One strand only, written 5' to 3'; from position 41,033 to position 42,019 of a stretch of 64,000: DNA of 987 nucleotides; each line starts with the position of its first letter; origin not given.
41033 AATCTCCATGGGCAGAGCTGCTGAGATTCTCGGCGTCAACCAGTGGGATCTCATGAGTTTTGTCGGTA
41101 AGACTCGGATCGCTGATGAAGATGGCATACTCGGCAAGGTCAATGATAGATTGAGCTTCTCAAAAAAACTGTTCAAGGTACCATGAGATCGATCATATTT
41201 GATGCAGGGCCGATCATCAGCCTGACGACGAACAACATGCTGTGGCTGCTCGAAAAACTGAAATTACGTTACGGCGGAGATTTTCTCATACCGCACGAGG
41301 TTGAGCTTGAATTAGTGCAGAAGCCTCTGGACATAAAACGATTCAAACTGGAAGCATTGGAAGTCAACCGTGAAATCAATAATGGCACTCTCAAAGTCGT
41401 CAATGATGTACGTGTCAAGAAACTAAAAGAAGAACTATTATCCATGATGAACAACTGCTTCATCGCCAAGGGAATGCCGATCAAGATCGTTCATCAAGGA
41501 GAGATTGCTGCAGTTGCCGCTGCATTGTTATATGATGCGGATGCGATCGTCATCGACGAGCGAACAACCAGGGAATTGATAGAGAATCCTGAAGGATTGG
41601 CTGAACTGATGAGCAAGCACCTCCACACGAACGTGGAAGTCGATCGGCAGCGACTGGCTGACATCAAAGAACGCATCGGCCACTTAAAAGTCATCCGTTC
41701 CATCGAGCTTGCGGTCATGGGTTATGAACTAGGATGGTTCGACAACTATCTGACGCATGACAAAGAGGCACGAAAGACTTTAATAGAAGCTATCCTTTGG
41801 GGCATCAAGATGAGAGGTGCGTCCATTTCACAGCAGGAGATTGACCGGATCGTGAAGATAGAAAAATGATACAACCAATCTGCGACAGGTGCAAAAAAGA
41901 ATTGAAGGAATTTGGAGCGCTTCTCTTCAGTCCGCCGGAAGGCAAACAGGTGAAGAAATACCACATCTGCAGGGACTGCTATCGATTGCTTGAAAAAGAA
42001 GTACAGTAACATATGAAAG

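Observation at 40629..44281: Six-gene translationally coupled cassette around a HerA-type ATPase: HTH protein, PIN-like nuclease, mini Zn-ribbon, HerA-like ATPase and two small helical proteins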

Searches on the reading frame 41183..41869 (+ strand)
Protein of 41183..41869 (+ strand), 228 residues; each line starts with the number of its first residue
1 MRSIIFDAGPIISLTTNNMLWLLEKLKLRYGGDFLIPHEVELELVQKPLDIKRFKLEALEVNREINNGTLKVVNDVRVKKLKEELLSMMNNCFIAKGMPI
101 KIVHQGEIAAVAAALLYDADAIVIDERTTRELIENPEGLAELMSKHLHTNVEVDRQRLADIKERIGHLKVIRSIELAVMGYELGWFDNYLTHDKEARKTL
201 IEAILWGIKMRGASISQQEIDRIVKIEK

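Call 3: search_protein_families(library=pfam, proteins=[window:41183-41869:+], max_evalue=0.1)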
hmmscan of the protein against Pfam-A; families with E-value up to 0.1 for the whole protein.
window:41183-41869:+ (228 aa): 0 families

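Call 4: search_protein_families(library=ncbifam, proteins=[window:41183-41869:+], max_evalue=0.1)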
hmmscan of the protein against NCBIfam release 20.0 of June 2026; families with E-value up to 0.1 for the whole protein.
window:41183-41869:+ (228 aa): 0 families

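Call 5: search_protein_families(library=padloc, proteins=[window:41183-41869:+], max_evalue=0.1)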
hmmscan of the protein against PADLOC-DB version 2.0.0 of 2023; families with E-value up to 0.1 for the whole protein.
window:41183-41869:+ (228 aa): 5 families
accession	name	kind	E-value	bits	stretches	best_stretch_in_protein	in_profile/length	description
PDLC05073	PDC-S70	-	1.3e-08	33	1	3-132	2-105/162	-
PDLC05071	PDC-S70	-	4e-07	28.3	2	61-132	35-104/161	-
PDLC05068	PDC-S70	-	0.0016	17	1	100-132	73-105/125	-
PDLC05074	PDC-S70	-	0.0058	14.8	1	104-134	43-73/127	-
PDLC05070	PDC-S70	-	0.0088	14.2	1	2-61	3-59/161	-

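Call 7: search_solved_structures(query=window:41183-41869:+, max_evalue=10)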
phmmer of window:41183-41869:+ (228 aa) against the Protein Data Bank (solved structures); distinct sequences matched with E-value up to 10: 3.
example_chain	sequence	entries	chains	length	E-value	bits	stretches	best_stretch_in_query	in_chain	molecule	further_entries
1sds_A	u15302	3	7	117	0.086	16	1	34-132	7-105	50S ribosomal protein L7Ae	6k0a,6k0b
1ra4_A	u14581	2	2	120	0.087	16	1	34-132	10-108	50S ribosomal protein L7Ae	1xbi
3paf_A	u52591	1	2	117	0.17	15.1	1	34-132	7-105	50S ribosomal protein L7Ae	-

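Call 8: find_homologous_proteins(query=window:41183-41869:+, max_evalue=0.001)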
Query window:41183-41869:+ (228 aa): 506 proteins with E <= 0.001 among 1665 candidates; the best 120 are listed.
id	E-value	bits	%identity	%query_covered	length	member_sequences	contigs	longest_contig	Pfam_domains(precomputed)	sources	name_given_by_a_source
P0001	8.2e-142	488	100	100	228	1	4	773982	PF11848.14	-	-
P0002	1.3e-98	347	67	100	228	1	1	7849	PF11848.14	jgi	jgi:predicted nucleic acid-binding protein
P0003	1.3e-97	344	71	100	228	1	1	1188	PF11848.14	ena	-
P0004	1.6e-97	344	68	100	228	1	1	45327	PF11848.14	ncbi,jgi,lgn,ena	-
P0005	1.6e-97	344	69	100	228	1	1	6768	PF11848.14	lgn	-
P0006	2.0e-97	343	69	100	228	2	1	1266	PF11848.14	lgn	-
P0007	2.4e-97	343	70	99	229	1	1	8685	PF11848.14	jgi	jgi:predicted nucleic acid-binding protein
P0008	4.0e-96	339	68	100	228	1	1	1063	PF11848.14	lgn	-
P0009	4.9e-96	339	70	100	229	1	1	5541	PF11848.14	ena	-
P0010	1.1e-95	338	69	100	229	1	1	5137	PF11848.14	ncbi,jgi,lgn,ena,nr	ncbi:MAG TPA: hypothetical protein VKE88_02735 [Candidatus Nanoarchaeia archaeon]|nr:hypothetical pr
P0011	1.3e-95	337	69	100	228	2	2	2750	PF11848.14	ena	-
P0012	2.7e-95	336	67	100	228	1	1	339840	PF11848.14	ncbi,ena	-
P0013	2.9e-94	333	68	100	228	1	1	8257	PF11848.14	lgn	-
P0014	7.5e-94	332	68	100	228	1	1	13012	PF11848.14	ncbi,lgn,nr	ncbi:hypothetical protein JXB27_00750 [Candidatus Woesearchaeota archaeon]|nr:hypothetical protein [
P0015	1.0e-93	331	68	100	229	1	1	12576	PF11848.14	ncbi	-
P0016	2.6e-93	330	68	100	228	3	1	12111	PF11848.14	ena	-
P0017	2.8e-93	330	66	100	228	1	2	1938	PF11848.14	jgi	jgi:predicted nucleic acid-binding protein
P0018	1.0e-92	328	68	100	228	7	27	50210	PF11848.14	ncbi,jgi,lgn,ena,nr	ncbi:TPA: hypothetical protein HA219_01475 [Candidatus Woesearchaeota archaeon]|nr:hypothetical prot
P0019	5.4e-92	326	64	100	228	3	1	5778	PF11848.14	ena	-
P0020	2.3e-91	324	64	100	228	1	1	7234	PF11848.14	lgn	-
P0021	7.9e-89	315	64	100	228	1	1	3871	PF11848.14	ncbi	-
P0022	3.1e-88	313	60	100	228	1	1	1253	PF11848.14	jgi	jgi:hypothetical protein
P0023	7.3e-77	276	68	84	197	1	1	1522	PF11848.14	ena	-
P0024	5.6e-76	273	66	86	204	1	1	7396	PF11848.14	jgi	-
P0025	1.1e-69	253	52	100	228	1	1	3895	PF11848.14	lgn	-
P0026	7.5e-69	250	51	99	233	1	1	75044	PF11848.14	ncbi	-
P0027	4.6e-68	247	51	100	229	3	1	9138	PF11848.14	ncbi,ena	-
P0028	2.0e-67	245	52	100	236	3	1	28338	PF11848.14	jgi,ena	-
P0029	9.0e-67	243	49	100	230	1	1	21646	PF11848.14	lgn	-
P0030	3.0e-66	241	49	100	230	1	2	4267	PF11848.14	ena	-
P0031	2.1e-65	239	47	100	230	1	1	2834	PF11848.14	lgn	-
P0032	5.6e-65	237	47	100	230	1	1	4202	PF11848.14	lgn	-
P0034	1.1e-64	236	50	98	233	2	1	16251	PF11848.14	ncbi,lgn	-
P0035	1.8e-64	236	48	100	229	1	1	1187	PF11848.14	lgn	-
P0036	2.0e-64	235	50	100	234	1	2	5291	PF11848.14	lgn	-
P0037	2.3e-64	235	49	100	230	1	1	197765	PF11848.14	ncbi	ncbi:hypothetical protein ACFLZ7_02780 [Nanoarchaeota archaeon]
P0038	3.1e-64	235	47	100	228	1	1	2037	PF11848.14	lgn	-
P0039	4.9e-64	234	49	100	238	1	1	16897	PF11848.14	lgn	-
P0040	8.9e-64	233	49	99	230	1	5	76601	PF11848.14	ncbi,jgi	-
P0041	1.2e-63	233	48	100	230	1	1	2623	PF11848.14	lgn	-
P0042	1.6e-63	233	50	100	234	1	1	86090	PF11848.14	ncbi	-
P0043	2.3e-63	232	48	100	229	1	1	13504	PF11848.14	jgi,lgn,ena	-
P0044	2.6e-63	232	48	100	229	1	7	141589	PF11848.14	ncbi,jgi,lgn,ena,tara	tara:strand:+ start:4913 stop:5602 length:690 start_codon:yes stop_codon:yes gene_type:complete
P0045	4.3e-63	231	47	95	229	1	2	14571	PF11848.14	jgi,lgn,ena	-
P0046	4.4e-63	231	48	100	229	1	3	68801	PF11848.14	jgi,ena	-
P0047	4.8e-63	231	47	100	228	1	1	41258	PF11848.14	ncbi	-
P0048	5.3e-63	231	49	100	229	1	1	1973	PF11848.14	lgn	-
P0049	5.9e-63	231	49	100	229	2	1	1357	PF11848.14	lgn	-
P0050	6.6e-63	231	49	100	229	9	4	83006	PF11848.14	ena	-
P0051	2.8e-62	228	48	99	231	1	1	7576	PF11848.14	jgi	-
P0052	4.2e-62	228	45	100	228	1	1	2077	PF11848.14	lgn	-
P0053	6.3e-62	227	47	100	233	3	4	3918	PF11848.14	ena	-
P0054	8.2e-62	227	49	99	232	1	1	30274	PF11848.14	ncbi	-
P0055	1.5e-61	226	47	100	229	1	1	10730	PF11848.14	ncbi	ncbi:hypothetical protein ACFL0W_06530 [Nanoarchaeota archaeon]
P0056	1.5e-61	226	46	99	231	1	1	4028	PF11848.14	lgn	-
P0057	1.7e-61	226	46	100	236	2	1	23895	PF11848.14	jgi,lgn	jgi:predicted nucleic acid-binding protein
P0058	2.2e-61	226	48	100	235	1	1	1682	PF11848.14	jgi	jgi:hypothetical protein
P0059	2.4e-61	225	46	99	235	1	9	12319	PF11848.14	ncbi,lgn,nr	ncbi:hypothetical protein HYY72_01955 [Candidatus Woesearchaeota archaeon]|nr:hypothetical protein [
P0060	2.5e-61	225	48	100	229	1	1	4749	PF11848.14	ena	-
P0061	2.6e-61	225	49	100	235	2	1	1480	PF11848.14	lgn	-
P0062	3.0e-61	225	48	100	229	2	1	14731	PF11848.14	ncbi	-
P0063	3.4e-61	225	49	100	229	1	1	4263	PF11848.14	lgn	-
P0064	4.1e-61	225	48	100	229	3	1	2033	PF11848.14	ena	-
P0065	4.3e-61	225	48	100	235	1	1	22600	PF11848.14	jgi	jgi:predicted nucleic acid-binding protein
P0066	4.6e-61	225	47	100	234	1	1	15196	PF11848.14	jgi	jgi:DNA-binding Xre family transcriptional regulator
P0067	5.2e-61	224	46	100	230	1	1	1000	PF11848.14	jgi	jgi:predicted nucleic acid-binding protein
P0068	5.4e-61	224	50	100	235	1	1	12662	PF11848.14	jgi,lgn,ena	-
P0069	5.9e-61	224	48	100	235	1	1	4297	PF11848.14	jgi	jgi:predicted nucleic acid-binding protein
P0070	6.8e-61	224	48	99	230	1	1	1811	PF11848.14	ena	-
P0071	7.4e-61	224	46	100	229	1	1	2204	PF11848.14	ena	-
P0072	8.1e-61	224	48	100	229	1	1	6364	PF11848.14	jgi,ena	-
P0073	1.1e-60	223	49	98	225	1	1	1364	PF11848.14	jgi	jgi:predicted nucleic acid-binding protein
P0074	1.1e-60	223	49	100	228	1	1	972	PF11848.14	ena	-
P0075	1.5e-60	223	48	100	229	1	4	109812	PF11848.14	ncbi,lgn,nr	ncbi:hypothetical protein HYV79_01680 [Candidatus Woesearchaeota archaeon]|nr:hypothetical protein [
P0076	1.5e-60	223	48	100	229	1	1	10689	PF11848.14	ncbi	-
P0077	1.6e-60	223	47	100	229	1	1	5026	PF11848.14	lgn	-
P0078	1.7e-60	223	47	100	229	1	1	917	PF11848.14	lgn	-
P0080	1.8e-60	223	48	100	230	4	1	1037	PF11848.14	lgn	-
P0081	1.9e-60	223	48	100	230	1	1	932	PF11848.14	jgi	jgi:hypothetical protein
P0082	2.5e-60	222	47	100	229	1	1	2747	PF11848.14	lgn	-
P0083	3.1e-60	222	47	100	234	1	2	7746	PF11848.14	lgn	-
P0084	3.3e-60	222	47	100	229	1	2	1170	PF11848.14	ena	-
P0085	4.6e-60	221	46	100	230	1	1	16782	PF11848.14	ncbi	ncbi:hypothetical protein ACFL96_11115 [Thermoproteota archaeon]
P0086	7.4e-60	221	46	99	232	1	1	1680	PF11848.14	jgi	jgi:predicted nucleic acid-binding protein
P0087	7.8e-60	221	47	100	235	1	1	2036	PF11848.14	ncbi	-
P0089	8.6e-60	220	47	100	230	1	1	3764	PF11848.14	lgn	-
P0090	9.6e-60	220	46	100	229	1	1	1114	PF11848.14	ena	-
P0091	1.1e-59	220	46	100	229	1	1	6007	PF11848.14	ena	-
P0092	1.1e-59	220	47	100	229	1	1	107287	PF11848.14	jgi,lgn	jgi:hypothetical protein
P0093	1.1e-59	220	46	100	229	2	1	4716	PF11848.14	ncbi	-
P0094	1.1e-59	220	47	100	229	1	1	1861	PF11848.14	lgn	-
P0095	1.1e-59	220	47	100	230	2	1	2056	PF11848.14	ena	-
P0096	1.5e-59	220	43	100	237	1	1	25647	PF11848.14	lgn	-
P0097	1.7e-59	219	46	100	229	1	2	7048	PF11848.14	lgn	-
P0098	1.7e-59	219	46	100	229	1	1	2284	PF11848.14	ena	-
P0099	1.9e-59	219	47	100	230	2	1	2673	PF11848.14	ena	-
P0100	2.0e-59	219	46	100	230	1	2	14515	PF11848.14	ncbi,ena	-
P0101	2.2e-59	219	46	100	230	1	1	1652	PF11848.14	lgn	-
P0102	2.3e-59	219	46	100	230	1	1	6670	PF11848.14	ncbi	ncbi:MAG: hypothetical protein ABIF10_02270 [Candidatus Woesearchaeota archaeon]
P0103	2.5e-59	219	46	100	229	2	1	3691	PF11848.14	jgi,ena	-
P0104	2.7e-59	219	47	100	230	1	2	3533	PF11848.14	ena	-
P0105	2.9e-59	219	45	100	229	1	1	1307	PF11848.14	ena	-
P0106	3.0e-59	219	47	100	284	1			PF11848.14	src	-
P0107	3.1e-59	219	46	100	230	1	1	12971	PF11848.14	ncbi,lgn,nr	ncbi:MAG: hypothetical protein Q8R04_01925 [Nanoarchaeota archaeon]|nr:hypothetical protein [Nanoarc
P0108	3.9e-59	218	47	100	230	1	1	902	PF11848.14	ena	-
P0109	3.9e-59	218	47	100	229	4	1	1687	PF11848.14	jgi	jgi:predicted nucleic acid-binding protein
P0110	4.6e-59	218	47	99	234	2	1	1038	PF11848.14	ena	-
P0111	4.7e-59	218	44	100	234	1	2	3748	PF11848.14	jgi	jgi:predicted nucleic acid-binding protein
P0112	4.8e-59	218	46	100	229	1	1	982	PF11848.14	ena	-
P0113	6.3e-59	218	47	100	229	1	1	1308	PF11848.14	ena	-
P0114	6.4e-59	218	46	100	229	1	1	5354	PF11848.14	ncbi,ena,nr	ncbi:hypothetical protein J4206_07640 [Candidatus Woesearchaeota archaeon]|nr:hypothetical protein [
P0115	6.5e-59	217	46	99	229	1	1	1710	PF11848.14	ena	-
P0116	7.0e-59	217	44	100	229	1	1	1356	PF11848.14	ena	-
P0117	7.0e-59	217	44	100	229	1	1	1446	PF11848.14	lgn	-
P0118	9.9e-59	217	48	100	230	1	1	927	PF11848.14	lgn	-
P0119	1.0e-58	217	46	100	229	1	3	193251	PF11848.14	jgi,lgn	jgi:hypothetical protein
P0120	1.2e-58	217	47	100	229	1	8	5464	PF11848.14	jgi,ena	-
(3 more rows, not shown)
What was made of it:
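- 41183..41869 (+): g2: 228-aa PIN-domain nuclease of the DUF3368/VapC type, with a helical C-terminal extension of about 90 aa. 506 relatives, all Woesearchaeota/Nanoarchaeota where a source names them (call 8).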

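Call 9: find_encoding_contigs(protein=P0037, flank=8000, max_places=2)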
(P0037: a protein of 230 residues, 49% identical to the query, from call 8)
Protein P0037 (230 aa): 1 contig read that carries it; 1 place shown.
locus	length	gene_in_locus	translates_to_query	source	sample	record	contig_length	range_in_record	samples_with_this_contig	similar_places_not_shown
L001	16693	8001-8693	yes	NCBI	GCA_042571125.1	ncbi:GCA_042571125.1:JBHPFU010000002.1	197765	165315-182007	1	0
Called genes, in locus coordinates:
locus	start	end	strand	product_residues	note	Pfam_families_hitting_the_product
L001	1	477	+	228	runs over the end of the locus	PF08713:DNA_alkylation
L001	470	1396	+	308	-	PF01142:TruD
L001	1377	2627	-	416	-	-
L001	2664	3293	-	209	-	PF00406:ADK, PF13207:AAA_17, PF17213:Hydin_ADK (faint), PF05191:ADK_lid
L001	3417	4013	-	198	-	-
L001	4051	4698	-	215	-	PF02811:PHP (faint), PF13263:PHP_C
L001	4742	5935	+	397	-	PF01926:MMR_HSR1, PF02421:FeoB_N (weak), PF08438:YGR210-like_G4, PF02824:TGS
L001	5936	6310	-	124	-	PF09845:OapC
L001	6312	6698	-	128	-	PF09846:OapB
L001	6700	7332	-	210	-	PF03193:RsgA_GTPase (faint), PF00025:Arf (faint), PF00009:GTP_EFTU (weak), PF00735:Septin (weak), PF00071:Ras (faint), PF01926:MMR_HSR1, PF02421:FeoB_N (weak), PF08477:Roc (faint)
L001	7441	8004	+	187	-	-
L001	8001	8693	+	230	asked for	PF11848:DUF3368 (weak)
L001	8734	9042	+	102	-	-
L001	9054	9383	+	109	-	-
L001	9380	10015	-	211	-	-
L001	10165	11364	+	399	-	PF00149:Metallophos, PF12850:Metallophos_2 (weak)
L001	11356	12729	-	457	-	PF02934:GatB_N, PF02637:GatB_Yqey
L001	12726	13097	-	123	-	PF03819:MazG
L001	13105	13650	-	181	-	-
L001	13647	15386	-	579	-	PF01336:tRNA_anti-codon, PF00152:tRNA-synt_2, PF02938:GAD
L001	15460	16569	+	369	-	PF01702:TGT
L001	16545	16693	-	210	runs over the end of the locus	PF13483:Lactamase_B_3, PF12706:Lactamase_B_2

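Call 10: find_encoding_contigs(protein=P0119, flank=8000, max_places=2)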
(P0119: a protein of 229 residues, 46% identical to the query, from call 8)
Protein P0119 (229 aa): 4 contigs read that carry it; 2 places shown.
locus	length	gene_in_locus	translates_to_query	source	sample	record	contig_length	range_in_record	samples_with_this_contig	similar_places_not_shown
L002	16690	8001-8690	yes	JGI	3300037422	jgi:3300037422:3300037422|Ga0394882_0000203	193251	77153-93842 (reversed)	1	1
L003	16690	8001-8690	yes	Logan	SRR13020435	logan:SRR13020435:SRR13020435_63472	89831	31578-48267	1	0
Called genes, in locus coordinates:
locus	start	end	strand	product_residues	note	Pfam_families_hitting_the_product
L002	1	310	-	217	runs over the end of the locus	PF02954:HTH_8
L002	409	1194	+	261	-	-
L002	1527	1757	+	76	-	-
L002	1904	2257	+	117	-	PF01900:RNase_P_Rpp14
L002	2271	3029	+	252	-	PF10584:Proteasome_A_N, PF00227:Proteasome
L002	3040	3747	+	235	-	PF01172:SBDS_N, PF09377:SBDS_domain_II, PF20268:SBDS_C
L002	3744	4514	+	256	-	PF14382:ECR1_N (weak), PF22625:ECR1_N_2 (weak), PF21266:S1_RRP4 (faint), PF00013:KH_1 (faint), PF15985:KH_6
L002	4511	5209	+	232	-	PF01138:RNase_PH, PF03725:RNase_PH_C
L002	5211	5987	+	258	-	PF01138:RNase_PH, PF03725:RNase_PH_C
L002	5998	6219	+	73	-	PF01192:RNA_pol_Rpb6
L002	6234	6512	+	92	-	PF04010:DUF357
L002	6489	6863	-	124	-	-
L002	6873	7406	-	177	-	-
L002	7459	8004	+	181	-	-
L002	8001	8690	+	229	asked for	PF11848:DUF3368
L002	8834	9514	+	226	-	PF01862:PvlArgDC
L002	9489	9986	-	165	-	PF00293:NUDIX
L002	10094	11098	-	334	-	PF01916:DS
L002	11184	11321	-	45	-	-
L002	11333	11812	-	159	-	PF01641:SelR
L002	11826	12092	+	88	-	-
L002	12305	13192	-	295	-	-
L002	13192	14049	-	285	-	PF01882:DUF58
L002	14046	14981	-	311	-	PF20030:bpMoxR, PF07726:AAA_3, PF07728:AAA_5, PF17863:AAA_lid_2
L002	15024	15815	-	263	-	PF24334:DUF7502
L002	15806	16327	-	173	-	-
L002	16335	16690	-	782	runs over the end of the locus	PF05762:VWA_CoxE (faint), PF07090:GATase1_like (faint), PF13768:VWA_3 (weak), PF00092:VWA, PF13519:VWA_2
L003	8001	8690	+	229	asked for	PF11848:DUF3368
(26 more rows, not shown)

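Call 11: find_encoding_contigs(protein=P0012, flank=8000, max_places=2)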
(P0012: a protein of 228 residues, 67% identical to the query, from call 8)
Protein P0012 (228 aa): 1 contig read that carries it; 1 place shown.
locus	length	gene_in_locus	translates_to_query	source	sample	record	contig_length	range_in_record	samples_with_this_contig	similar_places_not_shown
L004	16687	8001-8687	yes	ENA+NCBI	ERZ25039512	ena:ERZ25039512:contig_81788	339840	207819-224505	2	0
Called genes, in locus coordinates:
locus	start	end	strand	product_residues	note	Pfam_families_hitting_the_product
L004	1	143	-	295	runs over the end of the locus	-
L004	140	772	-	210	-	PF00406:ADK, PF13207:AAA_17, PF05191:ADK_lid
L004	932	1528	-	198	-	-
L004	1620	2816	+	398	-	PF01926:MMR_HSR1, PF08438:YGR210-like_G4, PF02824:TGS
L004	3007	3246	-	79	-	-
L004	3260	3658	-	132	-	-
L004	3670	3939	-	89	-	-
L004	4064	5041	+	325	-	PF13404:HTH_AsnC-type, PF13412:HTH_24, PF01037:AsnC_trans_reg (faint), PF13404:HTH_AsnC-type (weak), PF13412:HTH_24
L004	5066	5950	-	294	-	PF00892:EamA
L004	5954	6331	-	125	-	PF09845:OapC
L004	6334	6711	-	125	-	PF09846:OapB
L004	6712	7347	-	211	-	PF00025:Arf (faint), PF03193:RsgA_GTPase (faint), PF00735:Septin (weak), PF01926:MMR_HSR1, PF02421:FeoB_N (weak), PF08477:Roc (faint), PF00009:GTP_EFTU (weak)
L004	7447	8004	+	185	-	-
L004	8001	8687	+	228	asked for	PF11848:DUF3368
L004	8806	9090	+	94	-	-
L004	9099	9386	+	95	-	-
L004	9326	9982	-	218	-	-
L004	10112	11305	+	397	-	PF00149:Metallophos, PF12850:Metallophos_2 (faint)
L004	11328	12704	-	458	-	PF02934:GatB_N, PF02637:GatB_Yqey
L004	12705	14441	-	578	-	PF01336:tRNA_anti-codon, PF00152:tRNA-synt_2, PF02938:GAD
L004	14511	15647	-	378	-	PF01702:TGT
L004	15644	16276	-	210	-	PF13483:Lactamase_B_3, PF12706:Lactamase_B_2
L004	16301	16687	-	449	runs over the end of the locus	PF01425:Amidase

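Call 33: predict_structure(alignment_id=A1)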
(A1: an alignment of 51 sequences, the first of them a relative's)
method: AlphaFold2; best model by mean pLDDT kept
length: 228 residues; sequences in the alignment: 51
mean_pLDDT: 91.8   pTM: 0.86
mean pLDDT of the five models: 91.8, 91.5, 91.3, 90.5, 90.2
residues with pLDDT >= 90: 177; 70-90: 48; 50-70: 2; < 50: 1
segments of 3 or more residues with pLDDT < 50: none
pLDDT, mean of each block of 10 residues (from residue 1): 93 93 96 97 94 92 97 96 95 93 92 97 94 91 91 94 95 93 91 87 86 76 73
secondary structure, 60 per line:
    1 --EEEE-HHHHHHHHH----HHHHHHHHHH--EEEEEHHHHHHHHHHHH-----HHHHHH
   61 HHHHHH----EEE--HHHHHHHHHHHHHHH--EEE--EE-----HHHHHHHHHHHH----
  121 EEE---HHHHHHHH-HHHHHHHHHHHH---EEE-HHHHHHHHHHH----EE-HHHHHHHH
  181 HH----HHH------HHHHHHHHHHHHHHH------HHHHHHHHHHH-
elements in order: E3-6 H8-16 H21-30 E33-37 H38-49 H55-66 E71-73 H76-90 E93-95 H105-116 E121-123 H127-134 H136-147 E151-153 H155-165 H173-182 H196-210 H217-227
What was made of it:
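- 41183..41869 (+): AF2 pLDDT 91.8 (call 33).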
